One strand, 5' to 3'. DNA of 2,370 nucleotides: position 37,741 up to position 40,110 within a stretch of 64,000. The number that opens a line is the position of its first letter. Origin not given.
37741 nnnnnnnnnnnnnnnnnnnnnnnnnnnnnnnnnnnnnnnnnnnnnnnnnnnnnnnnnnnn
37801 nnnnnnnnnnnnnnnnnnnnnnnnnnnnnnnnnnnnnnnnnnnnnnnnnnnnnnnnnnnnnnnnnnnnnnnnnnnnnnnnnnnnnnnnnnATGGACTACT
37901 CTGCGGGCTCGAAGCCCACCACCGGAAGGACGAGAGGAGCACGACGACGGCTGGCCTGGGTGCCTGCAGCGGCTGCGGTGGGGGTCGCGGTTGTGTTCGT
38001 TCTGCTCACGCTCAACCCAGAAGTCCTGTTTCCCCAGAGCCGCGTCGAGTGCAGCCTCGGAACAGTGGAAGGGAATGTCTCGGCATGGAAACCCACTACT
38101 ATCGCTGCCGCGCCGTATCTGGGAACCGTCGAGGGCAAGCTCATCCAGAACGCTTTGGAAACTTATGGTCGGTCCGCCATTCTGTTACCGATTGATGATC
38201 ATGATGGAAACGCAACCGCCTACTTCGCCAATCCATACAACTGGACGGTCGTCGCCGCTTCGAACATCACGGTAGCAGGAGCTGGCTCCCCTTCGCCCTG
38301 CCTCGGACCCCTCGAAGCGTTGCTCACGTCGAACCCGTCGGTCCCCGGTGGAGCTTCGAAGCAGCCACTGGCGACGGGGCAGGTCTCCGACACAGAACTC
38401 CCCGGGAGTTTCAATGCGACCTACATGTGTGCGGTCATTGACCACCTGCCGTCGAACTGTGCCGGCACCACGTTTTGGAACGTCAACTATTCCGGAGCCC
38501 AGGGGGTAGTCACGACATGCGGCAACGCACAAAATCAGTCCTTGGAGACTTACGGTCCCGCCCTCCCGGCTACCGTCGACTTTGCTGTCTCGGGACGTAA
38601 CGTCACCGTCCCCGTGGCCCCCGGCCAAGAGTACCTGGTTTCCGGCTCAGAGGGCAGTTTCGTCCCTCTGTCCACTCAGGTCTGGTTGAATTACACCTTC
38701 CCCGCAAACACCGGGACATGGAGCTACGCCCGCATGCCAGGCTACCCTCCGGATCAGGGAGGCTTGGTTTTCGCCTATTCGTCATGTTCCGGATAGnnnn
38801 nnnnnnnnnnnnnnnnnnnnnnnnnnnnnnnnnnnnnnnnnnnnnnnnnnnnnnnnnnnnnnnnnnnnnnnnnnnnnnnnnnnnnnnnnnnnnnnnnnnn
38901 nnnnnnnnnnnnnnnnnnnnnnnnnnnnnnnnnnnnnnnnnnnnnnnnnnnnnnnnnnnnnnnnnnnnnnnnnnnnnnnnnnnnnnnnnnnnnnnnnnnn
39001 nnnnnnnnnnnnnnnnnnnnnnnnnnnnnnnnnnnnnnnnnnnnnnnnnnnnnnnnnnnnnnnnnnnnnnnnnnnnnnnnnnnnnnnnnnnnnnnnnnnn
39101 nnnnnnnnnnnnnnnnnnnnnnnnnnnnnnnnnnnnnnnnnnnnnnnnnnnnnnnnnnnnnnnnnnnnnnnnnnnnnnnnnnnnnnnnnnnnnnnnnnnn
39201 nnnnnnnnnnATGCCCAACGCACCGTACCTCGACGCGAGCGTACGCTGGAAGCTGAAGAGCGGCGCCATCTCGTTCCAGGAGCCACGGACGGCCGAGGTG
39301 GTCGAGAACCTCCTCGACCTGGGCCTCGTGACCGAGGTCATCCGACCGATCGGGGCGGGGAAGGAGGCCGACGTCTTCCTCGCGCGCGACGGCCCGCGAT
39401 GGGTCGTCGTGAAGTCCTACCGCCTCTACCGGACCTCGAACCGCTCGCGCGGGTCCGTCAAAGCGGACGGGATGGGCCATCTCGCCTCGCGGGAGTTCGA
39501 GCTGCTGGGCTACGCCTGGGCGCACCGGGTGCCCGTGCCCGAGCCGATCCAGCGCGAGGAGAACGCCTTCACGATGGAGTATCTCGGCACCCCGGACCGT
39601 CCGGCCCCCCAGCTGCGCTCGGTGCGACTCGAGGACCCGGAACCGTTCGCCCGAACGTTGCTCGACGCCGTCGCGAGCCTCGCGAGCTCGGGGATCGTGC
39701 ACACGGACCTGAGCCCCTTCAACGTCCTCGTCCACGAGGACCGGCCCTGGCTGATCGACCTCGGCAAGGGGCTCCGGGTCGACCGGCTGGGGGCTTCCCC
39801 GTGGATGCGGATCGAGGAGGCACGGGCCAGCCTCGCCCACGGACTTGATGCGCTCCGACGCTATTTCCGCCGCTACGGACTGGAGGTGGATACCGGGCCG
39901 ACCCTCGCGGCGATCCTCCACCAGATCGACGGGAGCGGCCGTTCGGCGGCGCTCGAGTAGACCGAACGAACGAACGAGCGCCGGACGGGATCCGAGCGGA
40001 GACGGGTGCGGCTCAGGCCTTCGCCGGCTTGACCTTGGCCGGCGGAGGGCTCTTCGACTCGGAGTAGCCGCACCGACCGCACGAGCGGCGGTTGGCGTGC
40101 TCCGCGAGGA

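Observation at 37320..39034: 1.7-kb transposase-less insertion cassette with 9-bp target-site duplication, carrying a surface-protein gene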

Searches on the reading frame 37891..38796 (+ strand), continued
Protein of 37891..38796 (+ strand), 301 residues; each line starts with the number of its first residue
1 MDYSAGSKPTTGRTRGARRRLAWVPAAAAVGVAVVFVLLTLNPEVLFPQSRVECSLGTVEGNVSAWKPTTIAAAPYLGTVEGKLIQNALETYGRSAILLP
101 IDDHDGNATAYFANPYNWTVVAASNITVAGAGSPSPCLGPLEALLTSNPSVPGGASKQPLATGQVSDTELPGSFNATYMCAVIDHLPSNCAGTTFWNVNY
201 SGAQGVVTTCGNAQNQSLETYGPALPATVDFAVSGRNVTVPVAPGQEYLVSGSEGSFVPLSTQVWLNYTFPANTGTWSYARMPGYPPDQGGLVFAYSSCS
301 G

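Call 104: find_encoding_contigs(protein=P0128, flank=5000, max_places=3)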
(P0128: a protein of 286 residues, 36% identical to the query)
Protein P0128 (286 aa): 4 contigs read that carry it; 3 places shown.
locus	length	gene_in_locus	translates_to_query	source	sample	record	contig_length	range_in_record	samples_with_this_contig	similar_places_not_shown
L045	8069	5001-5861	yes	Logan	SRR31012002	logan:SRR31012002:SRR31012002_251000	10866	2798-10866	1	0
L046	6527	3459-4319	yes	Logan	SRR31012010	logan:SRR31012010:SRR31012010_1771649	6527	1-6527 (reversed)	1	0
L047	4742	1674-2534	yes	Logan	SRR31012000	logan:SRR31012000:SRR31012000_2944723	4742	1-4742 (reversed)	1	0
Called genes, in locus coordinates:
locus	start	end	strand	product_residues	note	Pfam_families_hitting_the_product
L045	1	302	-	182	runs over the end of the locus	-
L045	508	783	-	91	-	-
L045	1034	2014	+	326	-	PF01073:3Beta_HSD, PF01370:Epimerase, PF02719:Polysacc_synt_2, PF03435:Sacchrp_dh_NADP (weak), PF04321:RmlD_sub_bind, PF13460:NAD_binding_10, PF16363:GDP_Man_Dehyd, PF07993:NAD_binding_4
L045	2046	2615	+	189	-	PF14667:Polysacc_synt_C (faint)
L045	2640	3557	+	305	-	PF01370:Epimerase, PF04321:RmlD_sub_bind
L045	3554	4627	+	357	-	PF00483:NTP_transferase, PF12804:NTP_transf_3, PF25084:LbH_EIF2B (weak), PF00132:Hexapep (weak), PF25087:GMPPB_C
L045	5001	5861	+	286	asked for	-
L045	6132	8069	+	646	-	?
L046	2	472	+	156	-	?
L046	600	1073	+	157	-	-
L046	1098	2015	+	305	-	PF01370:Epimerase, PF04321:RmlD_sub_bind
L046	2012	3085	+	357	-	PF00483:NTP_transferase, PF12804:NTP_transf_3, PF25084:LbH_EIF2B (weak), PF00132:Hexapep (weak), PF25087:GMPPB_C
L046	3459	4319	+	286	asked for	-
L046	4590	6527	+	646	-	?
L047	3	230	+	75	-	?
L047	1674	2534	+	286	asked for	-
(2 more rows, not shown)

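Call 105: find_encoding_contigs(protein=P0129, flank=5000, max_places=3)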
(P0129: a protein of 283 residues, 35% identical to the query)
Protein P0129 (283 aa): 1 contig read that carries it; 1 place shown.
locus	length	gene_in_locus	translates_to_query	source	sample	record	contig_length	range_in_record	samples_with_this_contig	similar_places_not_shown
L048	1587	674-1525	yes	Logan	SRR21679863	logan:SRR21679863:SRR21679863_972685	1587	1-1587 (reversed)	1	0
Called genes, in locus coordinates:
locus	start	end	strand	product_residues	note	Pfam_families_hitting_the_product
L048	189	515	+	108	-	-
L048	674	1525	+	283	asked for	-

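Call 107: search_protein_families(library=pfam, proteins=[L037:3-770:-, L037:2479-3045:-, L001:1989-2198:+], max_evalue=0.01)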
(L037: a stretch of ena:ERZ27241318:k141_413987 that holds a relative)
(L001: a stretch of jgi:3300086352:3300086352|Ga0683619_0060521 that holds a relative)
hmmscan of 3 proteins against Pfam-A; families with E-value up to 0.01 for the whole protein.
L037:3-770:- (256 aa): 4 families
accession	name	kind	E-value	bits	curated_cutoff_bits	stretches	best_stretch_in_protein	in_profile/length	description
PF00382.24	TFIIB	-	2.4e-18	66.4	23.6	1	148-235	4-91/92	Transcription factor TFIIB repeat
PF08271.17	Zn_Ribbon_TF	-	1.2e-10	41.2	29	1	40-72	2-34/43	TFIIB zinc-binding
PF12773.13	DZR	-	0.0018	18.9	27.3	0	33-71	7-38/45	Double zinc ribbon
PF07282.18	Cas12f1-like_TNB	-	0.007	16.9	26.3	0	38-69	28-52/60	Cas12f1-like, TNB domain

L037:2479-3045:- (188 aa): 0 families

L001:1989-2198:+ (69 aa): 0 families

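Call 108: search_dna_similar(query=window:37891-38793:+, collection=plasmids, mode=protein, max_evalue=0.001, max_rows=5)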
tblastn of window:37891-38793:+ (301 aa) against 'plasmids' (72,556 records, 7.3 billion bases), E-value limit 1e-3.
No match.

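Call 109: search_dna_similar(query=window:37891-38793:+, collection=phages, mode=protein, max_evalue=0.001, max_rows=5)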
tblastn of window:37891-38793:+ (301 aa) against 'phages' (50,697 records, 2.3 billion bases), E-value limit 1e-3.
No match.

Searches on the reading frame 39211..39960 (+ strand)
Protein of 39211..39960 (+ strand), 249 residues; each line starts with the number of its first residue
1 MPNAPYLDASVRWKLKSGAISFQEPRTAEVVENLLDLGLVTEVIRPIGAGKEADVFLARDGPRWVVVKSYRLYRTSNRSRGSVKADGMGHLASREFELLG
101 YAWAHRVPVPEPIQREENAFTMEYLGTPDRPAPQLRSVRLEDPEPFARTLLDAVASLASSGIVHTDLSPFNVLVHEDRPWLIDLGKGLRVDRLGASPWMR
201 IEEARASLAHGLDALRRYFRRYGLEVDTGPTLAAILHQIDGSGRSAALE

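Call 9: search_protein_families(library=pfam, proteins=[window:39211-39960:+], max_evalue=0.1)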
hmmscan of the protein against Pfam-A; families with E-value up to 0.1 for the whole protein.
window:39211-39960:+ (249 aa): 6 families
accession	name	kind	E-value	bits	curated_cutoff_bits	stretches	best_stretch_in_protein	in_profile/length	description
PF01163.29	RIO1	-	2.5e-22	79.9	22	1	86-223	49-178/187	RIO domain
PF01636.29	APH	-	1.7e-08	35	23.2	2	134-185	137-195/239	Phosphotransferase enzyme family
PF19974.5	TCAD9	-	1.9e-06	27.7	40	1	134-183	271-320/429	Ternary complex associated domain 9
PF00069.31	Pkinase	-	0.00032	20.6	31.7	1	44-185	4-143/263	Protein kinase domain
PF06293.20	Kdo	-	0.00043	20.2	21.3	1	153-189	130-171/207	Lipopolysaccharide kinase (Kdo/WaaP) family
PF13867.11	SAP30_Sin3_bdg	-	0.093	13.5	22.2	0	211-238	2-29/53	Sin3 binding region of histone deacetylase complex subunit SAP30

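Call 10: search_protein_families(library=ncbifam, proteins=[window:39211-39960:+], max_evalue=0.1)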
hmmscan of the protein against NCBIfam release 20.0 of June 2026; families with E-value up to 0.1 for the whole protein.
window:39211-39960:+ (249 aa): 15 families
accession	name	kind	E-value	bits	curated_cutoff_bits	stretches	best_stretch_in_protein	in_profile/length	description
NF041310.1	Prot_Kin_Rio1_Halo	equivalog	9.9e-23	80.9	480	1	27-198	65-249/273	serine/threonine-protein kinase Rio1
NF041645.1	prot_kin_PA4780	equivalog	1e-17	64.4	350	2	104-225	103-219/274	PA4780 family RIO1-like protein kinase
TIGR03724.2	arch_bud32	equivalog_domain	1.3e-07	31.3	125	1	94-187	42-131/193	KEOPS complex kinase/ATPase Bud32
NF002475.0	PRK01723.1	equivalog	7.2e-07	28.5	142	1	13-188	6-191/241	3-deoxy-D-manno-octulosonic acid kinase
NF011462.0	PRK14879.1-3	equivalog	8.5e-06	25.6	174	1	135-187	79-128/192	Kae1-associated kinase Bud32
NF053615.1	SerThrKinAfsKStmc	equivalog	1.9e-05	23.5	1300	1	147-186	118-157/809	protein serine/threonine kinase AfsK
NF007174.0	PRK09605.1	equivalog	4.5e-05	22.1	447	1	93-190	384-476/535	bifunctional N(6)-L-threonylcarbamoyladenine synthase/serine/threonine protein kinase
NF038151.1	lanthi_synth_III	equivalog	5.6e-05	21.7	575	1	147-185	342-381/833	class III lanthionine synthetase LanKC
NF038150.1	lanthi_synth_IV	equivalog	8.4e-05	21.1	650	1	140-187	297-345/851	class IV lanthionine synthetase LanL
NF011463.0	PRK14879.1-4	equivalog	0.00012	21.6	188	1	43-185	19-158/237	Kae1-associated kinase Bud32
NF011464.0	PRK14879.1-7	equivalog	0.00046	20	246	1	113-186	76-148/221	Kae1-associated kinase Bud32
NF033442.0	BREX_PglW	equivalog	0.0056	14.4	990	1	135-176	600-644/1391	BREX system serine/threonine kinase PglW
NF041408.1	XopAU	subfamily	0.007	16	450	1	151-187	338-376/498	XopAU family type III secretion system effector serine/threonine kinase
TIGR02172.1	Fb_sc_TIGR02172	paralog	0.076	12.8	228.2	0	146-186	141-179/226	TIGR02172 family protein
TIGR03903.1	TOMM_kin_cyc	equivalog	0.086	10.6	705.75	0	150-175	88-113/1267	TOMM system kinase/cyclase fusion protein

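Call 20: find_homologous_proteins(query=window:39211-39957:+, max_evalue=1e-20)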
Query window:39211-39957:+ (249 aa): 631 proteins with E <= 1e-20 among 3809 candidates; the best 120 are listed.
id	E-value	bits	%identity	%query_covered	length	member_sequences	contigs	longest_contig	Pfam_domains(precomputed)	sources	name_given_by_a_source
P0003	9.6e-162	555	100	100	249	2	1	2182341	PF19974.6,PF01163.29,PF01636.30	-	-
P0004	2.1e-138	478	84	100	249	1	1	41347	PF19974.6,PF01163.29,PF01636.30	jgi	jgi:RIO kinase 1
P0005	1.6e-135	469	84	100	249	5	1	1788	PF19974.6,PF01163.29,PF01636.30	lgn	-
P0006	4.4e-133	461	82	100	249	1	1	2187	PF01163.29,PF01636.30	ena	-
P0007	8.5e-128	443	81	98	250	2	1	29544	PF01163.29,PF01636.30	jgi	jgi:RIO kinase 1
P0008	2.4e-127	442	80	98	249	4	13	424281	PF01163.29,PF01636.30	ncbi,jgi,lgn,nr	ncbi:MAG TPA: RIO1 family regulatory kinase/ATPase [Thermoplasmata archaeon]|nr:RIO1 family regulato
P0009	3.3e-122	425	77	98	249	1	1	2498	PF00069.32,PF01163.29,PF01636.30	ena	-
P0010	7.1e-120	418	77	98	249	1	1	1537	PF19974.6,PF01163.29,PF01636.30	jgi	jgi:RIO kinase 1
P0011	1.2e-118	413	74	98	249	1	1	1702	PF00069.32,PF19974.6,PF01163.29,PF01636.30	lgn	-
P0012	1.8e-118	413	76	99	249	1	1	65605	PF06293.21,PF00069.32,PF01163.29,PF01636.30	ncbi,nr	ncbi:MAG: hypothetical protein L3K17_00050 [Thermoplasmata archaeon]|nr:hypothetical protein [Thermo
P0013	3.8e-118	412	75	98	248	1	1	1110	PF00069.32,PF19974.6,PF01163.29,PF01636.30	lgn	-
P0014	5.8e-118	411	73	100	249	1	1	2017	PF00069.32,PF19974.6,PF01163.29,PF01636.30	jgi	jgi:RIO kinase 1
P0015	1.1e-117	410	74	98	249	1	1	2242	PF00069.32,PF19974.6,PF01163.29,PF01636.30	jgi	jgi:RIO kinase 1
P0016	2.0e-117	409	76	98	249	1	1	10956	PF19974.6,PF01163.29,PF01636.30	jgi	jgi:RIO kinase 1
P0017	1.0e-116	407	73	100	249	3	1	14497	PF01163.29,PF01636.30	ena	-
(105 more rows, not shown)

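Call 22: find_encoding_contigs(protein=P0004, flank=8000, max_places=2)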
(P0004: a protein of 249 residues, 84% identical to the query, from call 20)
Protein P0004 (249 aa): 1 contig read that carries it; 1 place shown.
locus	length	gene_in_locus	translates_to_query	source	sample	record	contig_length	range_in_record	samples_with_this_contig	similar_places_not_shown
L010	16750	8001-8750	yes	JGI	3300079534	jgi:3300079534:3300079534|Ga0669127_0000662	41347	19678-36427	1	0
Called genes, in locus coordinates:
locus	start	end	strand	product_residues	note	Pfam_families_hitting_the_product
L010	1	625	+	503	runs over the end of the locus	PF11074:DUF2779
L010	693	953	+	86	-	-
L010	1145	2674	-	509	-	-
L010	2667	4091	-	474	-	PF04326:SLFN_AlbA_2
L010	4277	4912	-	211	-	PF00239:Resolvase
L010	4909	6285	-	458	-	PF01555:N6_N4_Mtase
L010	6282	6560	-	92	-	-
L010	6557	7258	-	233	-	-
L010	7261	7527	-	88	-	-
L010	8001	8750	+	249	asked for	PF01636:APH (faint), PF19974:TCAD9 (weak), PF01163:RIO1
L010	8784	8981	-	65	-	PF01599:Ribosomal_S27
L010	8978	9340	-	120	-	PF01282:Ribosomal_S24e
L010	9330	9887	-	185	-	PF04019:DUF359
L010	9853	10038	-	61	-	PF06093:Spt4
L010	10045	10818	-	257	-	PF03876:SHS2_Rpb7-N, PF00575:S1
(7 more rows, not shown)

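Call 23: find_encoding_contigs(protein=P0007, flank=8000, max_places=2)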
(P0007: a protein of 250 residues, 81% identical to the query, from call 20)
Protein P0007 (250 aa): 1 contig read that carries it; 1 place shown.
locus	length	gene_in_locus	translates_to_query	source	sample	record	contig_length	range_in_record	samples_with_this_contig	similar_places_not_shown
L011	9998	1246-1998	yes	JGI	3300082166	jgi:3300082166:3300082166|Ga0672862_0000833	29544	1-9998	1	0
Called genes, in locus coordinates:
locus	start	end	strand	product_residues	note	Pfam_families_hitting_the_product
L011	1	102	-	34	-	?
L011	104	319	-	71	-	-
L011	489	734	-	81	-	PF01726:LexA_DNA_bind (weak)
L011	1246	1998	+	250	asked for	PF01636:APH (faint), PF01163:RIO1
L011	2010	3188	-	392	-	PF13439:Glyco_transf_4, PF13579:Glyco_trans_4_4, PF20706:GT4-conflict, PF00534:Glycos_transf_1, PF13692:Glyco_trans_1_4, PF13524:Glyco_trans_1_2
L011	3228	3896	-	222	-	PF13578:Methyltransf_24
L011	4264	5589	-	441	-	PF13439:Glyco_transf_4, PF13579:Glyco_trans_4_4, PF20706:GT4-conflict (faint), PF00534:Glycos_transf_1, PF13692:Glyco_trans_1_4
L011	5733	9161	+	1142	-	-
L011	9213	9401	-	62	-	PF01599:Ribosomal_S27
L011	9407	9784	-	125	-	PF01282:Ribosomal_S24e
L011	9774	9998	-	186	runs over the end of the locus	PF04019:DUF359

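Call 24: find_encoding_contigs(protein=P0008, flank=8000, max_places=3)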
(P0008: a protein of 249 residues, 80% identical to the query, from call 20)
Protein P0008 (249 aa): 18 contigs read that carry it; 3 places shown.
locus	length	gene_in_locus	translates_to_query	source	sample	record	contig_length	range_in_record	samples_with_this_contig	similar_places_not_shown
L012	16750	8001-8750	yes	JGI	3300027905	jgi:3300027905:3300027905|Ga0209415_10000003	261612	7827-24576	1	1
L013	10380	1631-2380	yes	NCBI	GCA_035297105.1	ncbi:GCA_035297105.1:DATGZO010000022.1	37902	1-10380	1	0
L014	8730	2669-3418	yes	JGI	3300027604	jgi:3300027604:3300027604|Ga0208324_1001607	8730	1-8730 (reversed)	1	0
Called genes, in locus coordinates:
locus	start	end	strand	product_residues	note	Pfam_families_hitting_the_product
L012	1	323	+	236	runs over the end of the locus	PF00239:Resolvase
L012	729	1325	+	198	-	-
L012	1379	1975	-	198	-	PF02037:SAP (faint)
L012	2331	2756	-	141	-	-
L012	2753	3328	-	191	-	-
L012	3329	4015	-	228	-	-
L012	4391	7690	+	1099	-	PF02384:N6_Mtase, PF20473:MmeI_Mtase, PF07669:Eco57I, PF12950:TaqI_C (faint)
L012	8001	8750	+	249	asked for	PF01636:APH (faint), PF01163:RIO1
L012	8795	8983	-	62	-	PF01599:Ribosomal_S27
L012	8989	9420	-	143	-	PF01282:Ribosomal_S24e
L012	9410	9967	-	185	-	PF04019:DUF359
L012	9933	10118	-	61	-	PF06093:Spt4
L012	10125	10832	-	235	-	-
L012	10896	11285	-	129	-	PF01609:DDE_Tnp_1 (weak)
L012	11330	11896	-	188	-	-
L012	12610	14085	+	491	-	PF01828:Peptidase_A4 (weak)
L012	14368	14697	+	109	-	-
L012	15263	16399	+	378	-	-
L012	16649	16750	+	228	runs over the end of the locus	-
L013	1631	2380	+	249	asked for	PF01636:APH (faint), PF01163:RIO1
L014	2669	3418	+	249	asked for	PF01636:APH (faint), PF01163:RIO1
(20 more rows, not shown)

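Call 31: search_protein_families(library=pfam, proteins=[L012:11330-11896:-, L012:10896-11285:-, L012:12610-14085:+, L012:10125-10832:-], max_evalue=0.1)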
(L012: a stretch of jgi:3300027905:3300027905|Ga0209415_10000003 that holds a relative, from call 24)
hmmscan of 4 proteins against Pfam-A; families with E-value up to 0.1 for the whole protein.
L012:11330-11896:- (188 aa): 0 families

L012:10896-11285:- (129 aa): 2 families
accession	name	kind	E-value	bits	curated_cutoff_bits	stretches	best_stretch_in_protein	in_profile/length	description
PF01609.27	DDE_Tnp_1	-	2.6e-07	31.1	23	1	2-115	65-199/200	Transposase DDE domain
PF13751.12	DDE_Tnp_1_6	-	0.058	14.1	25.1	1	59-116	62-121/125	Transposase DDE domain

L012:12610-14085:+ (491 aa): 1 family
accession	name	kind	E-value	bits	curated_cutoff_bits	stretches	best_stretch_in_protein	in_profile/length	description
PF01828.24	Peptidase_A4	-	6.9e-09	35.9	22.3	1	186-276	2-79/206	Peptidase A4 family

L012:10125-10832:- (235 aa): 3 families
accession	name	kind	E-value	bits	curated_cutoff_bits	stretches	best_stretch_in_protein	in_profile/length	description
PF00575.29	S1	-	3.6e-11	43.7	22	1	79-147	2-60/74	S1 RNA binding domain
PF03876.22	SHS2_Rpb7-N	-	6e-09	36.3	24.8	1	8-64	1-57/57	SHS2 domain found in N terminus of Rpb7p/Rpc25p/MJ0397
PF23459.1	S1_RRP5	-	0.011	16.8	27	0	84-151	6-63/72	RRP5 S1 domain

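Call 77: search_protein_families(library=ncbifam, proteins=[L012:10896-11285:-, L012:11330-11896:-], max_evalue=1)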
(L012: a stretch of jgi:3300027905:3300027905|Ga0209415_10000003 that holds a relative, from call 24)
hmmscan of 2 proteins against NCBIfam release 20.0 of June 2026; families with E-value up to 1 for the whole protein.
L012:10896-11285:- (129 aa): 3 families
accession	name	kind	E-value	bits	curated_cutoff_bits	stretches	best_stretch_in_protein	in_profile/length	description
NF033579.1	transpos_IS5_2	equivalog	3e-13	49.9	140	1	2-116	169-287/289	IS5 family transposase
NF033551.1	transpos_IS1182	equivalog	1.3e-05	24.3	270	2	8-52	303-351/488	IS1182 family transposase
NF033593.1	transpos_ISNCY_1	equivalog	0.00024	19.9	325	1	64-120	387-443/444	ISNCY family transposase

L012:11330-11896:- (188 aa): 2 families
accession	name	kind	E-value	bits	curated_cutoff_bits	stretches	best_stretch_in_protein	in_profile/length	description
NF033593.1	transpos_ISNCY_1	equivalog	0.00012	20.9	325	1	51-136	42-128/444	ISNCY family transposase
NF033579.1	transpos_IS5_2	equivalog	0.035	13.6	140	1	51-119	33-99/289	IS5 family transposase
